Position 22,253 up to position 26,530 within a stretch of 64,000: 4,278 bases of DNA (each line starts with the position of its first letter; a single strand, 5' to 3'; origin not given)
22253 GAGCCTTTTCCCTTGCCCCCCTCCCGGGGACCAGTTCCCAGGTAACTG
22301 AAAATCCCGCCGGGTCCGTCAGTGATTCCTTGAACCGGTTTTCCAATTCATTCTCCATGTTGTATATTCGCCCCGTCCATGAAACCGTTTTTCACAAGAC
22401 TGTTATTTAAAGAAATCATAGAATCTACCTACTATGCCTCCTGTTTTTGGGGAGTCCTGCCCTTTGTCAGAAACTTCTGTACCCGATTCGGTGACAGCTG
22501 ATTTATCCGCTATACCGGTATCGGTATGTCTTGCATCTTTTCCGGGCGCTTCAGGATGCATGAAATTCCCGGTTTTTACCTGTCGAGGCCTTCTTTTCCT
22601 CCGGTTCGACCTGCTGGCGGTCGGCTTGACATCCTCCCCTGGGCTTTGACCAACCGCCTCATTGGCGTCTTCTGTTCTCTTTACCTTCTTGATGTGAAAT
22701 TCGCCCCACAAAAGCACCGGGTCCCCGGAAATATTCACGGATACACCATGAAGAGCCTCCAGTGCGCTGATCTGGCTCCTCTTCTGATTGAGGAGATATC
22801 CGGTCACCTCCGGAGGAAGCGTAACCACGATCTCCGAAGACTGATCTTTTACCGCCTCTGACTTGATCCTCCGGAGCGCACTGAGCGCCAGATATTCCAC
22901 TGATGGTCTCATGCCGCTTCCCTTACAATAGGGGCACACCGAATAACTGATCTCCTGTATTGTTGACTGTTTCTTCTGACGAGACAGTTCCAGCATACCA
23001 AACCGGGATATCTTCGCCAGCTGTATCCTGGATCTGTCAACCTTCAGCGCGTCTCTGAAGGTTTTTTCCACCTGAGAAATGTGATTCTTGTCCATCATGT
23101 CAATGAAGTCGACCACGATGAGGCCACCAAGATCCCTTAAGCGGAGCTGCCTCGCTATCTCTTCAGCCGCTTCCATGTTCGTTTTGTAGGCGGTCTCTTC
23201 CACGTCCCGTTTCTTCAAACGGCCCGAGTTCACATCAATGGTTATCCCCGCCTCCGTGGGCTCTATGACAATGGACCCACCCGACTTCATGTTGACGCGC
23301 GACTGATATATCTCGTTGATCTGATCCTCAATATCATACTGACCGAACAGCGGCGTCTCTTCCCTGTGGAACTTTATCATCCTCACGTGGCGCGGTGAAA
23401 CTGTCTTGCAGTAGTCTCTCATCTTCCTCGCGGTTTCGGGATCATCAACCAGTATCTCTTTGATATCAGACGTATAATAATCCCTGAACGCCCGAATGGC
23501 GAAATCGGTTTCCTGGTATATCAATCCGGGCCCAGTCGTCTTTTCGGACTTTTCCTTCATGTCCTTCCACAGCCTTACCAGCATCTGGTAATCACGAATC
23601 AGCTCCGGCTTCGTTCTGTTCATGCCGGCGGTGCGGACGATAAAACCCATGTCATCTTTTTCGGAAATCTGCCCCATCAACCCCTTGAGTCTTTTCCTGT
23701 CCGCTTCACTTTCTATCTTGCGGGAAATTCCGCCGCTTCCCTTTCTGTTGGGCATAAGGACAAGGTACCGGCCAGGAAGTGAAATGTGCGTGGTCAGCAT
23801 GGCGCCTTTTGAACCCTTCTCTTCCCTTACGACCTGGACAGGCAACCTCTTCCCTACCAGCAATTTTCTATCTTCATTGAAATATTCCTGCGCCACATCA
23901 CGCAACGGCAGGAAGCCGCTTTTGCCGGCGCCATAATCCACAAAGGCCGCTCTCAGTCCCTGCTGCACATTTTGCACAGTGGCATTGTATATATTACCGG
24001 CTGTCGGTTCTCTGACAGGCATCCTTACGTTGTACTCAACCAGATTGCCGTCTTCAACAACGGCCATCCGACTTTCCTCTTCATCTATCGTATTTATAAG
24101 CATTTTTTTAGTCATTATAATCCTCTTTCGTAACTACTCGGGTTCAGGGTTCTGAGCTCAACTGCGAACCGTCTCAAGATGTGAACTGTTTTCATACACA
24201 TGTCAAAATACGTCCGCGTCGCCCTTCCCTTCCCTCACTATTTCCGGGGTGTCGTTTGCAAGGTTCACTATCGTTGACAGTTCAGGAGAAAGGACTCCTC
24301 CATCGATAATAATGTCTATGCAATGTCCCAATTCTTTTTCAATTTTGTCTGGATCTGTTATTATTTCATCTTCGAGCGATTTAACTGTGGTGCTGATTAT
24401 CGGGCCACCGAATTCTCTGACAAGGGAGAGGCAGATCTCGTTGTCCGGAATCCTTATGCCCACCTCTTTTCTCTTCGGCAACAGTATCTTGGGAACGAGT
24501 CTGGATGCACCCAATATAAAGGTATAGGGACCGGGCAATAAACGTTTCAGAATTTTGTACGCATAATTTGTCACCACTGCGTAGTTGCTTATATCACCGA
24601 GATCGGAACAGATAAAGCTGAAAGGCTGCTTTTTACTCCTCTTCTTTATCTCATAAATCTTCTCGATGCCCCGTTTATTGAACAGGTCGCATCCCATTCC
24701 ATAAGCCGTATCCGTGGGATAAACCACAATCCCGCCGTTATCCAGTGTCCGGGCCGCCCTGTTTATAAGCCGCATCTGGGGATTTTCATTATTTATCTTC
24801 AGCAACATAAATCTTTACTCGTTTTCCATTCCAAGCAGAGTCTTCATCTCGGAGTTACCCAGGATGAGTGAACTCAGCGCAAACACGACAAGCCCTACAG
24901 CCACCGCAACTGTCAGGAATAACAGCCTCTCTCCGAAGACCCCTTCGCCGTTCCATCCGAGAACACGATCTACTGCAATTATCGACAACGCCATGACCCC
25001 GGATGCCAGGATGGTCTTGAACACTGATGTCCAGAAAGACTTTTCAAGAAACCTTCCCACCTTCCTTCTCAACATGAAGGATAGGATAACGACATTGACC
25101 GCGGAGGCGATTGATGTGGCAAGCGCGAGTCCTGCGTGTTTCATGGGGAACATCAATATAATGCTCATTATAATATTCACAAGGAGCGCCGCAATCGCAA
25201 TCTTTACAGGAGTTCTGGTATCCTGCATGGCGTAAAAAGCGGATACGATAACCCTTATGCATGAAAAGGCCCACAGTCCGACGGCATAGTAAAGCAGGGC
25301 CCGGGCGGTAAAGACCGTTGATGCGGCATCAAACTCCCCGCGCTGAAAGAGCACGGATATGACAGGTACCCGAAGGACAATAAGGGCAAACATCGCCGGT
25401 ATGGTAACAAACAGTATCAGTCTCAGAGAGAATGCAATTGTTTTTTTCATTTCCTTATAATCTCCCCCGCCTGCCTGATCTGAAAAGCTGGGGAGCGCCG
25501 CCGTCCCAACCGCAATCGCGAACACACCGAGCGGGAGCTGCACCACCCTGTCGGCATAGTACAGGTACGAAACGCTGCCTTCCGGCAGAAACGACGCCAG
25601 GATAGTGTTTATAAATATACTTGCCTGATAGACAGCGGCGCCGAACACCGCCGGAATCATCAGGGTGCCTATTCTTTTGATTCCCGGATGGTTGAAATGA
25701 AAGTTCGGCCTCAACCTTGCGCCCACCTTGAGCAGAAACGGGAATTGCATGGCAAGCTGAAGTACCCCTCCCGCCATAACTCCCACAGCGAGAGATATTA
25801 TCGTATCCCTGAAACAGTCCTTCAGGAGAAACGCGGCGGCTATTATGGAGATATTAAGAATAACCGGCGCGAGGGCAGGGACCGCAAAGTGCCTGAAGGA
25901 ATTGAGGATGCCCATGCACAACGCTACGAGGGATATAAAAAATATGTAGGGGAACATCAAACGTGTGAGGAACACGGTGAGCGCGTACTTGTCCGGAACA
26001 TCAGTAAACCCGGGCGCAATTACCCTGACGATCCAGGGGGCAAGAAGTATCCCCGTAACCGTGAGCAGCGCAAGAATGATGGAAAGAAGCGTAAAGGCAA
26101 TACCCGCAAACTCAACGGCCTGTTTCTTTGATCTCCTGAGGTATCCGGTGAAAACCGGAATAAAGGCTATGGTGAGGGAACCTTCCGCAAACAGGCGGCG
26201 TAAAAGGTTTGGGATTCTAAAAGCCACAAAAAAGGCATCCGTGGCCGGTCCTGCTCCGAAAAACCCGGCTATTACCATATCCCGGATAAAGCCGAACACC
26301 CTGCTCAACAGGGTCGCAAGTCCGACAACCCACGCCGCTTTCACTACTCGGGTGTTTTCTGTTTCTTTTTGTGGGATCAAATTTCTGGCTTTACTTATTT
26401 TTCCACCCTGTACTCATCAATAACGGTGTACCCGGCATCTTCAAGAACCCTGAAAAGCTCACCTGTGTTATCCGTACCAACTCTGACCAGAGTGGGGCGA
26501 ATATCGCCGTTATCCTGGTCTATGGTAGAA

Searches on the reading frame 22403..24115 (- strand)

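Call 62: search_protein_families(library=pfam, proteins=[window:22403-24115:-], max_evalue=0.00001)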
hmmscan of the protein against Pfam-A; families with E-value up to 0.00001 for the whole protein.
window:22403-24115:- (570 aa): 3 families
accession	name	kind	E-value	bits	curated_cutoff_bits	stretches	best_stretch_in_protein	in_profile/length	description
PF10150.14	RNase_E_G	-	8e-99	330.9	25.5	1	112-381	1-269/270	Ribonuclease E/G family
PF20833.2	RNase_E_G_Thio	-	1.5e-23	83.1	26.8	1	393-477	1-85/86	RNase E/G, Thioredoxin-like domain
PF00575.29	S1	-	9.5e-12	45.6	22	1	36-108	1-72/74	S1 RNA binding domain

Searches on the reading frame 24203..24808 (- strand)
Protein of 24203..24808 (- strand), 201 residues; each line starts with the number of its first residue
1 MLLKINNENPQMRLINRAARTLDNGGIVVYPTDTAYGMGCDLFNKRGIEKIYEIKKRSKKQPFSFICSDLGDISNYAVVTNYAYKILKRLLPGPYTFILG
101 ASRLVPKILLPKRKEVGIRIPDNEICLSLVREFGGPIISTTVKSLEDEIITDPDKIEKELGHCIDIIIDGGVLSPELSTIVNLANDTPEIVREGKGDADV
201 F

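Call 62: search_protein_families(library=pfam, proteins=[window:24203-24808:-], max_evalue=0.00001)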
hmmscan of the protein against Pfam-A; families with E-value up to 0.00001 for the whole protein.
window:24203-24808:- (201 aa): 1 family
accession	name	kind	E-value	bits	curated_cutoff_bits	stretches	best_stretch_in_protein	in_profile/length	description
PF01300.24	Sua5_yciO_yrdC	-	1.2e-54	185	25.1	1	21-194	2-178/178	Telomere recombination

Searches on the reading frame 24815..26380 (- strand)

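Call 62: search_protein_families(library=pfam, proteins=[window:24815-26380:-], max_evalue=0.00001)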
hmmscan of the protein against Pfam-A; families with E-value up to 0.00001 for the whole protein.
window:24815-26380:- (521 aa): 2 families
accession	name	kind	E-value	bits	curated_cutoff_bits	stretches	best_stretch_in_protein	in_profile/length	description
PF03023.19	MurJ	-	9e-132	440.3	27.4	1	37-470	1-432/451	Lipid II flippase MurJ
PF01554.23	MatE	-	1.2e-09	38.5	24.9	1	243-407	1-160/161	MatE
